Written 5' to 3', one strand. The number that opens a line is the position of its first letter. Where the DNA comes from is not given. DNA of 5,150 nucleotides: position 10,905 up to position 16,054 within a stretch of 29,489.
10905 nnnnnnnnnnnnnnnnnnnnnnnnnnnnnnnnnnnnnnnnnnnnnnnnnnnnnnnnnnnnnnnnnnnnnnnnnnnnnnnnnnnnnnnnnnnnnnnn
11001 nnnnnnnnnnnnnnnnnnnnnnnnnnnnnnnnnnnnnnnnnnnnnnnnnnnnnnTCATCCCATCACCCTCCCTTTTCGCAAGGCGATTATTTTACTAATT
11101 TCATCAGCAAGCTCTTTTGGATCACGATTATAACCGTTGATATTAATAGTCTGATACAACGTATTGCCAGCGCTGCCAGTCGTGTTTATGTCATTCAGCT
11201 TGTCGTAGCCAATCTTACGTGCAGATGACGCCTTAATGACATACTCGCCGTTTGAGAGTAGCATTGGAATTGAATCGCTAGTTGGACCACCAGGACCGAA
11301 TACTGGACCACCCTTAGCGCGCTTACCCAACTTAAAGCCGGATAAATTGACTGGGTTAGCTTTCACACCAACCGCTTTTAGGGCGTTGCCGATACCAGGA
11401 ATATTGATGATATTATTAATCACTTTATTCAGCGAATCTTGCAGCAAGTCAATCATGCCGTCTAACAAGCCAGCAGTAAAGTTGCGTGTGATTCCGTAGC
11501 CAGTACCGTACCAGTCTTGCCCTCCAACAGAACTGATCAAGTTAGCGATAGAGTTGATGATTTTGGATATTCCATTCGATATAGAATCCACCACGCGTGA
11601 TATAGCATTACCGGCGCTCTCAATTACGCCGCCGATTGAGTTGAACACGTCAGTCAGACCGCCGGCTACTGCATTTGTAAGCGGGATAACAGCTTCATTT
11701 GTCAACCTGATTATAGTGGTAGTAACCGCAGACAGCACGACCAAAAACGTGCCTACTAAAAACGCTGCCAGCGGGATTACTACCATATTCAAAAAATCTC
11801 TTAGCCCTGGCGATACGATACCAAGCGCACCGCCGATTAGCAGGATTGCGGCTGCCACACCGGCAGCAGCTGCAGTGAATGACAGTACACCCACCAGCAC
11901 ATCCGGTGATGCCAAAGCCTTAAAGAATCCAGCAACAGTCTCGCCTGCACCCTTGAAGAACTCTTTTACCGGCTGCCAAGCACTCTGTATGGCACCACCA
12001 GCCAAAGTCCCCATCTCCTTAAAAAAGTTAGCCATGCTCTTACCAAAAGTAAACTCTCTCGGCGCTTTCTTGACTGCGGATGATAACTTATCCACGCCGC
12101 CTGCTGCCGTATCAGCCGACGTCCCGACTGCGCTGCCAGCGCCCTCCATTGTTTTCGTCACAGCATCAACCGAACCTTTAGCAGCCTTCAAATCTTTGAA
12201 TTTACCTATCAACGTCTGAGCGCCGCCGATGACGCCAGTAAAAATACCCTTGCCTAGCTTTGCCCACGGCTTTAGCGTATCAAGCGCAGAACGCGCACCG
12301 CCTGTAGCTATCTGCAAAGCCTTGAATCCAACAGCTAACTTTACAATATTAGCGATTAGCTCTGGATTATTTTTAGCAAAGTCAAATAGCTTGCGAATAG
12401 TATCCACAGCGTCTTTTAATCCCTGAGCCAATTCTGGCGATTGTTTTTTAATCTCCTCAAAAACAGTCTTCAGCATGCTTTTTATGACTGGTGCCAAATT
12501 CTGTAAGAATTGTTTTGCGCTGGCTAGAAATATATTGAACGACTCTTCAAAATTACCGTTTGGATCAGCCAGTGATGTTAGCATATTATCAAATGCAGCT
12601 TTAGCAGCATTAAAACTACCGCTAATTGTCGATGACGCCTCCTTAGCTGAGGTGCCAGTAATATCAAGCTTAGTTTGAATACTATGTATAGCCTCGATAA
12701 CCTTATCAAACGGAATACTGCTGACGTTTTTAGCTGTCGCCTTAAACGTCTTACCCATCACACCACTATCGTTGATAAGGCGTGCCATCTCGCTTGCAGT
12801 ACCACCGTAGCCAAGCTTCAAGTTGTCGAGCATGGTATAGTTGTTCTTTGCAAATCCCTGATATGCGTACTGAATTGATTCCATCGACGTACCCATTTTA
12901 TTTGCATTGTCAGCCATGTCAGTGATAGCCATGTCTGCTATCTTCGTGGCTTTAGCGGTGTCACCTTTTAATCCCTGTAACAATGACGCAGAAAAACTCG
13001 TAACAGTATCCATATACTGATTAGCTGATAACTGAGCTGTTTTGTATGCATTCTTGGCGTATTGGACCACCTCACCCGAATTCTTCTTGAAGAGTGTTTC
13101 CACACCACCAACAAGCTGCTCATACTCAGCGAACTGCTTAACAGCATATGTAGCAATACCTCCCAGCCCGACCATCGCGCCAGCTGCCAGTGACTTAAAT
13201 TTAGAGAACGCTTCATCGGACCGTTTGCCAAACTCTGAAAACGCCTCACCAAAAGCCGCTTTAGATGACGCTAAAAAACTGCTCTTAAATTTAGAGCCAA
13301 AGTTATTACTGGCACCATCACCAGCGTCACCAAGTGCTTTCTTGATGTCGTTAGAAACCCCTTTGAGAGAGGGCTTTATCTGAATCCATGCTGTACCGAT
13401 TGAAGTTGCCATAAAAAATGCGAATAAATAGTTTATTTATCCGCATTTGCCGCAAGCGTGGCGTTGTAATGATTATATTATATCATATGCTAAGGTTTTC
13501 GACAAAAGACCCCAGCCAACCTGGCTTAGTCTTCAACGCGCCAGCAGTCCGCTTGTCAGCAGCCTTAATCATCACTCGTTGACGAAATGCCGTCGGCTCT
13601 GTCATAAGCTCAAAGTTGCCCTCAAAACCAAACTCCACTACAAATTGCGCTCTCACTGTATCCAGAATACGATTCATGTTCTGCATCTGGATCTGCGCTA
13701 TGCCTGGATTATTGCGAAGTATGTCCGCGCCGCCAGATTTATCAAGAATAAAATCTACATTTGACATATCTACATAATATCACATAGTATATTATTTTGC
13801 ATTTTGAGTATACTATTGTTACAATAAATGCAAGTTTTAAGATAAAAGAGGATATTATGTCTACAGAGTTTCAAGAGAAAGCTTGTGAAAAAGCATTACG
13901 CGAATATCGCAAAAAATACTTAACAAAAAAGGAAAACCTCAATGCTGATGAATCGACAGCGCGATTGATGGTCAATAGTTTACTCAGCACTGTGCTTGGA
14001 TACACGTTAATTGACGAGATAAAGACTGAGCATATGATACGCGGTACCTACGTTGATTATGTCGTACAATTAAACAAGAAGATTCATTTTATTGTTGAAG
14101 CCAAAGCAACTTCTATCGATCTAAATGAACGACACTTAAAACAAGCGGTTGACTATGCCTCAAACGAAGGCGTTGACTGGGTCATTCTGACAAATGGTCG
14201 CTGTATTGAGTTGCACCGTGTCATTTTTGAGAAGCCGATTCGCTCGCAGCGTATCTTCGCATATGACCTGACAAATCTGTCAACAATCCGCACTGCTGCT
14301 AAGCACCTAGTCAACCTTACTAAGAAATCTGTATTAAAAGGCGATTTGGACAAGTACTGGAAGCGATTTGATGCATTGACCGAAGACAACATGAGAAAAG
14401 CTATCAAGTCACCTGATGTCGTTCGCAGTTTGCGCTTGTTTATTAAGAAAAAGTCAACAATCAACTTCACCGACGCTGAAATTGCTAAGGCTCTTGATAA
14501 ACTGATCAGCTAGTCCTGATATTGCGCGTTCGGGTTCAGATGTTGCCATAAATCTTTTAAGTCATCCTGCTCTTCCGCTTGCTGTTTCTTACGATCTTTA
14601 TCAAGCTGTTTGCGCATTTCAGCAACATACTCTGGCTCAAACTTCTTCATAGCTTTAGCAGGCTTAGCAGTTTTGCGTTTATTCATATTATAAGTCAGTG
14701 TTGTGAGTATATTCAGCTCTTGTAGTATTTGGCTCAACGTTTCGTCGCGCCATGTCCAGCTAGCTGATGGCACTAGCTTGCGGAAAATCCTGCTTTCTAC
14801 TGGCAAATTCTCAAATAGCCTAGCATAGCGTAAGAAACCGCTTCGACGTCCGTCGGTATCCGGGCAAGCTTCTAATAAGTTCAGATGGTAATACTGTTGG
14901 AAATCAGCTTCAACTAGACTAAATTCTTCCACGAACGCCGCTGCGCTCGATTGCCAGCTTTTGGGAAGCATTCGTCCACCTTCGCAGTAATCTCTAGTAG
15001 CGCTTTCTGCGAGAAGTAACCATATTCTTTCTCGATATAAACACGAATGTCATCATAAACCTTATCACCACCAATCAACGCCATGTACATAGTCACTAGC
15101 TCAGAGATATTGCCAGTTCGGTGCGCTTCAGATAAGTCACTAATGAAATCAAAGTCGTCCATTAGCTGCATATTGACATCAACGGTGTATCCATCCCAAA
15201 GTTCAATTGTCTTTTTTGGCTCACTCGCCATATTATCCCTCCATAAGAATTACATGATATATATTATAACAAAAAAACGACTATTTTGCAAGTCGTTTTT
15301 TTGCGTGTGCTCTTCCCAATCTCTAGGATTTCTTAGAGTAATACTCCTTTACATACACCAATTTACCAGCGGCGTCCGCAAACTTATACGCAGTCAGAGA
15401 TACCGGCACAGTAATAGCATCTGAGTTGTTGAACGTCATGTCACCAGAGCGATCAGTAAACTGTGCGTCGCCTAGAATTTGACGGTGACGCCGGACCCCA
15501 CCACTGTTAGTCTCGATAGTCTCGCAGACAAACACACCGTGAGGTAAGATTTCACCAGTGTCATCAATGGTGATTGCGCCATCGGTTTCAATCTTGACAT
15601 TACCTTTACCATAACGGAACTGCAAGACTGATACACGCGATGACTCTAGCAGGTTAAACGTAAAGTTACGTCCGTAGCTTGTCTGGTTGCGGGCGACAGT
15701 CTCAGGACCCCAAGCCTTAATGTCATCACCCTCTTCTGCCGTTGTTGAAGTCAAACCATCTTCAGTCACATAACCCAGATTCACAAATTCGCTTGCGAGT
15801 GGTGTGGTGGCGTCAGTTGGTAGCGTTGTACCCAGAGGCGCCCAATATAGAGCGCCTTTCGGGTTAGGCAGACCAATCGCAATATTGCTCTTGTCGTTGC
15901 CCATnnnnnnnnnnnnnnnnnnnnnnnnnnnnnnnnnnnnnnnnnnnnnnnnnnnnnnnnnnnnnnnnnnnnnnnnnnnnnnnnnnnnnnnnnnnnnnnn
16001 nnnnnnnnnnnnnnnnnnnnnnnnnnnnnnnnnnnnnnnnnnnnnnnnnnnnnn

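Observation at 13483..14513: Antisense-embedded PD-(D/E)xK (HsdR N-terminal domain-like) nuclease with its own consensus promoter and a divergent 94-aa partner, between tail chaperone GT and the tape measure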

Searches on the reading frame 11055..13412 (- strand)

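Call 4: search_protein_families(library=pfam, proteins=[window:11055-13412:-], max_evalue=1)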
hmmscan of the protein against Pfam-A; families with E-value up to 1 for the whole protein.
window:11055-13412:- (785 aa): 3 families
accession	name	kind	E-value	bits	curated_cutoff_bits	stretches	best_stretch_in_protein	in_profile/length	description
PF07464.16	ApoLp-III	-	0.00013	22.6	36.3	1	300-359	28-88/146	Apolipophorin-III precursor (apoLp-III)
PF04513.17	Baculo_PEP_C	-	0.0032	18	38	2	560-630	47-116/140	Baculovirus polyhedron envelope protein, PEP, C terminus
PF07511.17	DUF1525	-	0.099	13.2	24.1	1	126-211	17-104/113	Protein of unknown function (DUF1525)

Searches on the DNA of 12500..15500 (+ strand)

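Call 8: search_dna_similar(query=window:12500-15500:+, collection=phages, mode=near, max_rows=30)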
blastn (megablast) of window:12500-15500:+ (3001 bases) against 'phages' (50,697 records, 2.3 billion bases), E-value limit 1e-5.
No match.

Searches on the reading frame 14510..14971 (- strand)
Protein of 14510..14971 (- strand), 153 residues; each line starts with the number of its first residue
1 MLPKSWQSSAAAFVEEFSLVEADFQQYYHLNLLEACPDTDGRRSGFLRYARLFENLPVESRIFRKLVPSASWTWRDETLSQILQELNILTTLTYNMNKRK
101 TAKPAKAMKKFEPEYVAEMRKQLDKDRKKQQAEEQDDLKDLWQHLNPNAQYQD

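Call 4: search_protein_families(library=pfam, proteins=[window:14510-14971:-], max_evalue=1)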
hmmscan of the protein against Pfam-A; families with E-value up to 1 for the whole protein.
window:14510-14971:- (153 aa): 1 family
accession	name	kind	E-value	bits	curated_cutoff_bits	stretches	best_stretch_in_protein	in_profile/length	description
PF03874.21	RNA_pol_Rpb4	-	0.17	12.6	25.6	0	50-87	76-113/116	RNA polymerase Rpb4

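Call 5: search_protein_families(library=phrogs, proteins=[window:14510-14971:-], max_evalue=0.01)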
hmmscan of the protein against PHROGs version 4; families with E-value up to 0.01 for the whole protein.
window:14510-14971:- (153 aa): 2 families
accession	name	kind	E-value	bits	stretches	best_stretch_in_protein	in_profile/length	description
phrog_5813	-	tail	5.7e-05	23.7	1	19-136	156-269/318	tail assembly chaperone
phrog_393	-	tail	0.0041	17.8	1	19-120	132-234/266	tail assembly chaperone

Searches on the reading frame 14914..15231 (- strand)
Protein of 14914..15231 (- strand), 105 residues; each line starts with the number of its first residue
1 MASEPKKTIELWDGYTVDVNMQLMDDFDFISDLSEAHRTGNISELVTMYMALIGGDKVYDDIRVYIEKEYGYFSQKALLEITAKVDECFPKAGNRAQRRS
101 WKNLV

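Call 4: search_protein_families(library=pfam, proteins=[window:14914-15231:-], max_evalue=1)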
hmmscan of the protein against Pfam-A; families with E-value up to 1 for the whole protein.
window:14914-15231:- (105 aa): 0 families

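Call 5: search_protein_families(library=phrogs, proteins=[window:14914-15231:-], max_evalue=0.01)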
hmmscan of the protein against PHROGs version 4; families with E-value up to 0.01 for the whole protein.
window:14914-15231:- (105 aa): 1 family
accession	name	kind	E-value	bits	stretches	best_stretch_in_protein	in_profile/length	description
phrog_1526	-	unknown function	0.001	20.4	1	14-81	11-76/89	-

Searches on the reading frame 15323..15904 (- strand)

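Call 5: search_protein_families(library=phrogs, proteins=[window:15323-15904:-], max_evalue=0.01)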
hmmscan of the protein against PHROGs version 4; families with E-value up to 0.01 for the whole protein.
window:15323-15904:- (193 aa): 2 families
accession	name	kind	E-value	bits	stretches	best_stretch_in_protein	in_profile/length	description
phrog_117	-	tail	3.3e-36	126.3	1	1-182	29-204/319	major tail protein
phrog_476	-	tail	6.2e-10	39.9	1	17-174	27-197/296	major tail protein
